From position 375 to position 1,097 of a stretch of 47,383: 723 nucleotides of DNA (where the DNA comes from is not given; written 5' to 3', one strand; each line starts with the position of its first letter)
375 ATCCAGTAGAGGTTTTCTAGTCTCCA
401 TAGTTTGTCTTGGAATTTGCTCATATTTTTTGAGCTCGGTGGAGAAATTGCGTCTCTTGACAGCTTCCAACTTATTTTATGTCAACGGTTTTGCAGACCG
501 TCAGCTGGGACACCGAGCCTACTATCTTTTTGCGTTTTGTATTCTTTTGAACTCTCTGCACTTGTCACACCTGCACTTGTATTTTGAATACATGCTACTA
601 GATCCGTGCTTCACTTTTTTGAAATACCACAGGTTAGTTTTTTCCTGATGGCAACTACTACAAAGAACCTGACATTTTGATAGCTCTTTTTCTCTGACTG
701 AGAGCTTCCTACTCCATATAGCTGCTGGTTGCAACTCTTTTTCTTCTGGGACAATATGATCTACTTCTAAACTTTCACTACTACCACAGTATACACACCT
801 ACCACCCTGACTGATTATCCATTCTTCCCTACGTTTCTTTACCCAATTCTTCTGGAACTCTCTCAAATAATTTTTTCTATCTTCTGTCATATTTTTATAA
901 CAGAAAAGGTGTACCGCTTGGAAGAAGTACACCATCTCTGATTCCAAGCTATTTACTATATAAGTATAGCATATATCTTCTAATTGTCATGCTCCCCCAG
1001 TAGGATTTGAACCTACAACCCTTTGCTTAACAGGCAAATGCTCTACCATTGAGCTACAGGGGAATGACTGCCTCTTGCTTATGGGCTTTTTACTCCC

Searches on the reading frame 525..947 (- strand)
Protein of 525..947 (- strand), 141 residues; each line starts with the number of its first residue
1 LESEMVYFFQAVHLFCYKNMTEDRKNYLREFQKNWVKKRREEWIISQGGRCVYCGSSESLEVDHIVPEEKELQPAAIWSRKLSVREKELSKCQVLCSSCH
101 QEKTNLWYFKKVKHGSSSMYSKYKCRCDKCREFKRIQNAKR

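Call 50: search_protein_families(library=pfam, alignment_id=A6, max_evalue=0.01)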
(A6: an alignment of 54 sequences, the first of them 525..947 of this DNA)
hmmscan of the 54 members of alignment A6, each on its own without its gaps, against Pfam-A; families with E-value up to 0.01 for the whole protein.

A. member 1, window:525-947:- (141 aa): 1 family
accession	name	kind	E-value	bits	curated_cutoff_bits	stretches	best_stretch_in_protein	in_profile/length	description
PF01844.29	HNH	-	2.6e-06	27.9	21.4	1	51-105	1-46/47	HNH endonuclease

B. families by the number of members that match (of 54 scanned): 16 families
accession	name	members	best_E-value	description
PF18885.6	DUF5648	1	3.5e-37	Domain of unknown function (DUF5648)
PF01555.25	N6_N4_Mtase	1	1.3e-35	DNA methylase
PF09588.16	YqaJ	1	2e-20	YqaJ-like viral recombinase domain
PF16677.11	GP3_package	1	7.8e-13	DNA-packaging protein gp3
PF16083.10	Phage_holin_3_3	1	2.7e-07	LydA holin phage, holin superfamily III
PF05866.16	RusA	1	1.1e-06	Endodeoxyribonuclease RusA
PF01569.27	PAP2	1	2.1e-06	PAP2 superfamily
PF01844.29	HNH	1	2.6e-06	HNH endonuclease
PF10564.14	MAR_sialic_bdg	1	2.9e-05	Sialic-acid binding micronemal adhesive repeat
PF01551.29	Peptidase_M23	1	0.00031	Peptidase family M23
PF13434.12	Lys_Orn_oxgnase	1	0.00077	L-lysine 6-monooxygenase/L-ornithine 5-monooxygenase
PF16377.10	DUF4987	1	0.00082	Domain of unknown function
PF07498.18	Rho_N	1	0.0011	Rho termination factor, N-terminal domain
PF16079.10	Phage_holin_5_2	1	0.0041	Phage holin family Hol44, in holin superfamily V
PF09377.16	SBDS_domain_II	1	0.0065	SBDS protein, domain II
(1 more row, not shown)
